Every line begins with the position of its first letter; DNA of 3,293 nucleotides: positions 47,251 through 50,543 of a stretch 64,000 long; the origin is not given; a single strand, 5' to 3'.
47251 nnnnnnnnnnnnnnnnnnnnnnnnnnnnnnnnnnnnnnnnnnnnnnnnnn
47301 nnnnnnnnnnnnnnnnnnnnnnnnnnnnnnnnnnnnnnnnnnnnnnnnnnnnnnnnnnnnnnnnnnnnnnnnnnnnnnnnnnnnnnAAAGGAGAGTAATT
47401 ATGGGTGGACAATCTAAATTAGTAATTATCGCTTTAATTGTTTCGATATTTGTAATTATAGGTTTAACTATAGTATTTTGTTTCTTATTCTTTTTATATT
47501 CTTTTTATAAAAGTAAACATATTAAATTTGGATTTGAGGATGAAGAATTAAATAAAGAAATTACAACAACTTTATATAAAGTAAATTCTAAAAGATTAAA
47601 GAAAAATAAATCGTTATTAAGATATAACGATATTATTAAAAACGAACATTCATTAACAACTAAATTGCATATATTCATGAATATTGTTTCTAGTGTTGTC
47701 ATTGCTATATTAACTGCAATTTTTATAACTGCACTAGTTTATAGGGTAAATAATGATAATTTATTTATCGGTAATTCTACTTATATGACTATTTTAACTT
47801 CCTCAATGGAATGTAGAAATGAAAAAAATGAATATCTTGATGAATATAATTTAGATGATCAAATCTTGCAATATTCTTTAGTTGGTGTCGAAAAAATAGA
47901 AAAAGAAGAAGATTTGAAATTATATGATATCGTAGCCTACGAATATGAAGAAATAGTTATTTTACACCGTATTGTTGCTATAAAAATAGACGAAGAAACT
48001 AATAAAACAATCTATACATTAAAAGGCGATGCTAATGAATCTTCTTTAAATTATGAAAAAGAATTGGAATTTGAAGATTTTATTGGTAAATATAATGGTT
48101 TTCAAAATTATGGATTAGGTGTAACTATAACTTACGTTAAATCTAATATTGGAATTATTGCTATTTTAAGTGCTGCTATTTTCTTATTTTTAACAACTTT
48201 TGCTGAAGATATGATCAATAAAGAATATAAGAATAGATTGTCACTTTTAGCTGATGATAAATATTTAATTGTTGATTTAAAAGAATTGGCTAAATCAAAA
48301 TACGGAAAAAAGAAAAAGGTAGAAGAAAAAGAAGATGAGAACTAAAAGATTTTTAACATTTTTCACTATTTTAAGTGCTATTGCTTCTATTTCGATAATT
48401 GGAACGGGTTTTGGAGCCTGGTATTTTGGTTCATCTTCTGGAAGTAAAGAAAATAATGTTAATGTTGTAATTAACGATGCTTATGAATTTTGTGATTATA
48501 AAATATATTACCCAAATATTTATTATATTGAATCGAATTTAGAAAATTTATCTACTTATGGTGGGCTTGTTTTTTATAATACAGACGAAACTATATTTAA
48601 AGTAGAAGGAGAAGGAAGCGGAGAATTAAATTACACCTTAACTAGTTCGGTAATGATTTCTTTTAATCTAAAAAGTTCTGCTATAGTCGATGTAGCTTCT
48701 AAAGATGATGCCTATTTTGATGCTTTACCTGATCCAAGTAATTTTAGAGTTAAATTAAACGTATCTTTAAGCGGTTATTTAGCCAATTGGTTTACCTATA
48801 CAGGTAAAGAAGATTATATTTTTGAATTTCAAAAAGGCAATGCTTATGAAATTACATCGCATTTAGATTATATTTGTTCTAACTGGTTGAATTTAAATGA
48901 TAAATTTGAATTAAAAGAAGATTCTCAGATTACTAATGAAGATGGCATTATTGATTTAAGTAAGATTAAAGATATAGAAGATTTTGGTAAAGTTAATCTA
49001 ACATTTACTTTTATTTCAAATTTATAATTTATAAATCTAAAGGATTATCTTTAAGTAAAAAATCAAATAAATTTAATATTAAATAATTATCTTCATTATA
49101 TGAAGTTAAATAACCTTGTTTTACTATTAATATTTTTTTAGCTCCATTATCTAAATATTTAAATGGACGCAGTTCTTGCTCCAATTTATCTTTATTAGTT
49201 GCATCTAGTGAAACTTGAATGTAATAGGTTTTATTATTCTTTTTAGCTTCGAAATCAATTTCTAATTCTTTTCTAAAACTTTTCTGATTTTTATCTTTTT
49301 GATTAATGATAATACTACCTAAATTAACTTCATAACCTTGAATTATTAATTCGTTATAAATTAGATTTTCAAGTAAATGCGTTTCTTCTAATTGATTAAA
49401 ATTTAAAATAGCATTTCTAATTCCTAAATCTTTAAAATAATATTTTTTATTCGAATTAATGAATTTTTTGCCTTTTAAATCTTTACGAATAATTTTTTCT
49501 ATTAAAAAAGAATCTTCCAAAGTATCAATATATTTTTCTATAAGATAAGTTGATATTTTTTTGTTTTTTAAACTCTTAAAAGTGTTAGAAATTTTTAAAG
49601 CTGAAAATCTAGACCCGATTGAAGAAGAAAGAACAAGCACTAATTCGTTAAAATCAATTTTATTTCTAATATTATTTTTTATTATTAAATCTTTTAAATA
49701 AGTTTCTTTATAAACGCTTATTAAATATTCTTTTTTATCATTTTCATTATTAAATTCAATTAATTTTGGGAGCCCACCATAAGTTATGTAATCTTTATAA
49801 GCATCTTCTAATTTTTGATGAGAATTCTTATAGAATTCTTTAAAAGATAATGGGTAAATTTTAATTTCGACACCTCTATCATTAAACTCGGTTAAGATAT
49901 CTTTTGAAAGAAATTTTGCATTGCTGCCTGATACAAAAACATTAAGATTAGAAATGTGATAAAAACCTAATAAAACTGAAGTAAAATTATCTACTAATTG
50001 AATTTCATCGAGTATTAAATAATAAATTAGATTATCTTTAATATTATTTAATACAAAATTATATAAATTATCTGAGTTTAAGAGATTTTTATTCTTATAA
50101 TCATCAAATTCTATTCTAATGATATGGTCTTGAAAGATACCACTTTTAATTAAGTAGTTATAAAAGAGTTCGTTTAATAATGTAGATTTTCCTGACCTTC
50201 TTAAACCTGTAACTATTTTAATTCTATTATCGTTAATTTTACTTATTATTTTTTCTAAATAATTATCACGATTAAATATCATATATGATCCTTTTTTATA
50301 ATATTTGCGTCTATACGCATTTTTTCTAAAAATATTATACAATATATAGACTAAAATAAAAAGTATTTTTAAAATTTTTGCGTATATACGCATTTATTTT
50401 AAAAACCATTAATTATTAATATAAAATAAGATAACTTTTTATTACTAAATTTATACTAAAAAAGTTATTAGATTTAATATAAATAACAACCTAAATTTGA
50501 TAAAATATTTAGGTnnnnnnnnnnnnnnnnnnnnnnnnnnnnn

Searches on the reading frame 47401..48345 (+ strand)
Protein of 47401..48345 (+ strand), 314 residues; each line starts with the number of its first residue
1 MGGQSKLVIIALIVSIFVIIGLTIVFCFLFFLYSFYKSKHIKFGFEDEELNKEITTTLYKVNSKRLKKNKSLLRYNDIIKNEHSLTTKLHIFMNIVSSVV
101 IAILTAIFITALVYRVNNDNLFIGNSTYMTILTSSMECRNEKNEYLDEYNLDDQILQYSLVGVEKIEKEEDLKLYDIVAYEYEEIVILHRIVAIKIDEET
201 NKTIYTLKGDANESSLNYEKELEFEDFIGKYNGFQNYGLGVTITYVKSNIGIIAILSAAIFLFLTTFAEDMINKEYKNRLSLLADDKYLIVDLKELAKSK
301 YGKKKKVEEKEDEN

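Call 5: search_protein_families(library=pfam, proteins=[window:47401-48345:+], max_evalue=0.01)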
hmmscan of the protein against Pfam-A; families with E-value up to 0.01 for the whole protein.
window:47401-48345:+ (314 aa): 0 families

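Call 11: search_protein_families(library=ncbifam, proteins=[window:47401-48345:+], max_evalue=1)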
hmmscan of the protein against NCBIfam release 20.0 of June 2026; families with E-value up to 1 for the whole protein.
window:47401-48345:+ (314 aa): 1 family
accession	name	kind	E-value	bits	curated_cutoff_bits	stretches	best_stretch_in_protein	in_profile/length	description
TIGR02228.1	sigpep_I_arch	equivalog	1.3e-09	38.2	51.85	1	160-264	50-151/158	signal peptidase I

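Call 47: search_solved_structures(query=window:47401-48342:+, max_evalue=1, show_alignments=2)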
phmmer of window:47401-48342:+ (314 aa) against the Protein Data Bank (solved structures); distinct sequences matched with E-value up to 1: 0.

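Call 49: search_protein_families(library=pfam, proteins=[window:47401-48342:+], max_evalue=10)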
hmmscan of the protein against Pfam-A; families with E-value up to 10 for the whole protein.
window:47401-48342:+ (314 aa): 3 families
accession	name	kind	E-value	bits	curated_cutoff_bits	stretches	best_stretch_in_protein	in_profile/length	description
PF11124.14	Pho86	-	0.018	14.8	29.3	2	49-118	10-79/291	Inorganic phosphate transporter chaperone Pho86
PF01034.25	Syndecan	-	0.039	14.4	25.2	1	85-116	2-34/64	Syndecan domain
PF21085.3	CusS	-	0.18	12.3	24.1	1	12-64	5-57/160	CusS sensor domain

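Call 54: search_solved_structures(query=A3, max_evalue=10, show_alignments=2)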
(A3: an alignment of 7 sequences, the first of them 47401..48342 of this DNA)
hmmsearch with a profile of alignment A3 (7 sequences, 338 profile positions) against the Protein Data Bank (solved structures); distinct sequences matched with E-value up to 10: 4.
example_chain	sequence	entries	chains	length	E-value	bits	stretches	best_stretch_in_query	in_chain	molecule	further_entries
7p2q_A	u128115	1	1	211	1.1e-05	28.2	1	169-262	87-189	Signal peptidase complex catalytic subunit SEC11C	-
7p2p_A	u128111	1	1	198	0.0076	18.9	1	169-243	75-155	Signal peptidase complex catalytic subunit SEC11A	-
9rjb_A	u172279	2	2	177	0.0081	18.8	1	169-243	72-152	Signal peptidase complex catalytic subunit SEC11A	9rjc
8x5x_B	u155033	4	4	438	2.5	10.6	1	54-123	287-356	Histamine H1 receptor,Soluble cytochrome b562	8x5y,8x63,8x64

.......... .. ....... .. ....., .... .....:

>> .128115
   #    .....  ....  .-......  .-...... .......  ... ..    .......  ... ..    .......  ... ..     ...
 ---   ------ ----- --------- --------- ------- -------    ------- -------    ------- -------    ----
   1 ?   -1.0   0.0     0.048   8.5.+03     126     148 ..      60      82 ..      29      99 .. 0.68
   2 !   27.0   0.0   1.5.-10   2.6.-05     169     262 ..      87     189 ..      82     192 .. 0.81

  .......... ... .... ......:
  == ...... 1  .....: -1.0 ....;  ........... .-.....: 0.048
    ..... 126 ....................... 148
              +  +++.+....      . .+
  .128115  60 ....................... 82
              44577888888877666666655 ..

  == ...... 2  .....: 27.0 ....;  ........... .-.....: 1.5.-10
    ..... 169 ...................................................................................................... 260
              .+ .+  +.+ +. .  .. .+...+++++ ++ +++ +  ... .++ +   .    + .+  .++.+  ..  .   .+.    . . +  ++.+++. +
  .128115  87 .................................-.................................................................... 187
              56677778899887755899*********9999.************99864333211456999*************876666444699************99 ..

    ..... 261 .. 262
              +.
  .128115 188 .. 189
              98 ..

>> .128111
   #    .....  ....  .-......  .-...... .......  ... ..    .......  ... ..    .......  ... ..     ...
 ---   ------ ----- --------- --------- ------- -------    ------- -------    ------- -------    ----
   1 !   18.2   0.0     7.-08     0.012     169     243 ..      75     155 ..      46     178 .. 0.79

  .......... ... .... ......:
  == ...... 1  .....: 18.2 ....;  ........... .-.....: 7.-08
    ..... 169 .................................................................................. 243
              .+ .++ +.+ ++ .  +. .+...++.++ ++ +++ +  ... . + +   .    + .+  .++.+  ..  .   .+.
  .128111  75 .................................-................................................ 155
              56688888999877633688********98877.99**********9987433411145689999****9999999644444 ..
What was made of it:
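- On ER/archaeal-type signal peptidase I (SipW, S26B), for gene C: The family profile hits human SEC11C at E 1.1e-5 and SEC11A at E 0.008, with these boxes aligned (call 54).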

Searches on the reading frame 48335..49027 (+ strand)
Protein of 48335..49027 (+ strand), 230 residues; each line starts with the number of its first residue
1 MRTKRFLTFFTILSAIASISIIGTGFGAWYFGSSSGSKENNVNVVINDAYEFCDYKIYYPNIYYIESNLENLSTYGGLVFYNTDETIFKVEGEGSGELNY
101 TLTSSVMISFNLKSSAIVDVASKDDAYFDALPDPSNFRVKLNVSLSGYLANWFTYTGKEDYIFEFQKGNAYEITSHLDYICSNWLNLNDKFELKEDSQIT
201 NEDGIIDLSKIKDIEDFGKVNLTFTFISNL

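Call 5: search_protein_families(library=pfam, proteins=[window:48335-49027:+], max_evalue=0.01)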
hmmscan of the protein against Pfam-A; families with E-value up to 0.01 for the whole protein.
window:48335-49027:+ (230 aa): 0 families

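Call 11: search_protein_families(library=ncbifam, proteins=[window:48335-49027:+], max_evalue=1)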
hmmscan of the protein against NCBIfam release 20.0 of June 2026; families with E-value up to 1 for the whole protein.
window:48335-49027:+ (230 aa): 0 families

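Call 49: search_protein_families(library=pfam, proteins=[window:48335-49024:+], max_evalue=10)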
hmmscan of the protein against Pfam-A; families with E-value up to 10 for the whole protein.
window:48335-49024:+ (230 aa): 1 family
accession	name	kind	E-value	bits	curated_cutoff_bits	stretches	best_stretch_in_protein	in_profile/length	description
PF13800.11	Sigma_reg_N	-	0.039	14.7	26.3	1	3-87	10-86/91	Sigma factor regulator N-terminal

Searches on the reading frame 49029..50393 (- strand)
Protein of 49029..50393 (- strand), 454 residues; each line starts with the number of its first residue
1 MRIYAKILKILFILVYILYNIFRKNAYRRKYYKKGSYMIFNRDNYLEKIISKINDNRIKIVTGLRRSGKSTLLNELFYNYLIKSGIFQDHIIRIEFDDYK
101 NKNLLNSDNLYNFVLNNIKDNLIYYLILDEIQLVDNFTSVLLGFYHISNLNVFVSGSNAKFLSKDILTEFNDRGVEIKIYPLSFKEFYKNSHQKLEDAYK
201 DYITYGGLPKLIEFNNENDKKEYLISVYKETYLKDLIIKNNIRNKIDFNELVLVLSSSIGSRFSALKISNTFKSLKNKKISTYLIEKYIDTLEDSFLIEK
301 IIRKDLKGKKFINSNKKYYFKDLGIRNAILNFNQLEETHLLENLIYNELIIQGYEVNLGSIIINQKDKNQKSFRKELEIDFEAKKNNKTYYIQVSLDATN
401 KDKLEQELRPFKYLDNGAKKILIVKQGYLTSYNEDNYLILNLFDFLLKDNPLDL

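Call 5: search_protein_families(library=pfam, proteins=[window:49029-50393:-], max_evalue=0.01)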
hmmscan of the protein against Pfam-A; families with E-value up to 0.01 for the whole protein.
window:49029-50393:- (454 aa): 3 families
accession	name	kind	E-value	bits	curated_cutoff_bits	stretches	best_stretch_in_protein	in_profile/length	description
PF13173.12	AAA_14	-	1.3e-29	103.3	27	1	56-187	2-128/129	AAA domain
PF13635.12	DUF4143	-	3.4e-13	50.1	28.1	1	239-394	7-157/160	Domain of unknown function (DUF4143)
PF25201.1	nSTAND6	-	0.0013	19.2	27.7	1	39-89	1-47/148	Novel STAND NTPase 6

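Call 11: search_protein_families(library=ncbifam, proteins=[window:49029-50393:-], max_evalue=1)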
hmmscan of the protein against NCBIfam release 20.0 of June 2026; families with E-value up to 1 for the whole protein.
window:49029-50393:- (454 aa): 1 family
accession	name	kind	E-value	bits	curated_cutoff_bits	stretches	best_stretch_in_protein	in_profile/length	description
TIGR02324.1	CP_lyasePhnL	equivalog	0.0071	15.8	256.3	1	46-88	24-66/224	phosphonate C-P lyase system protein PhnL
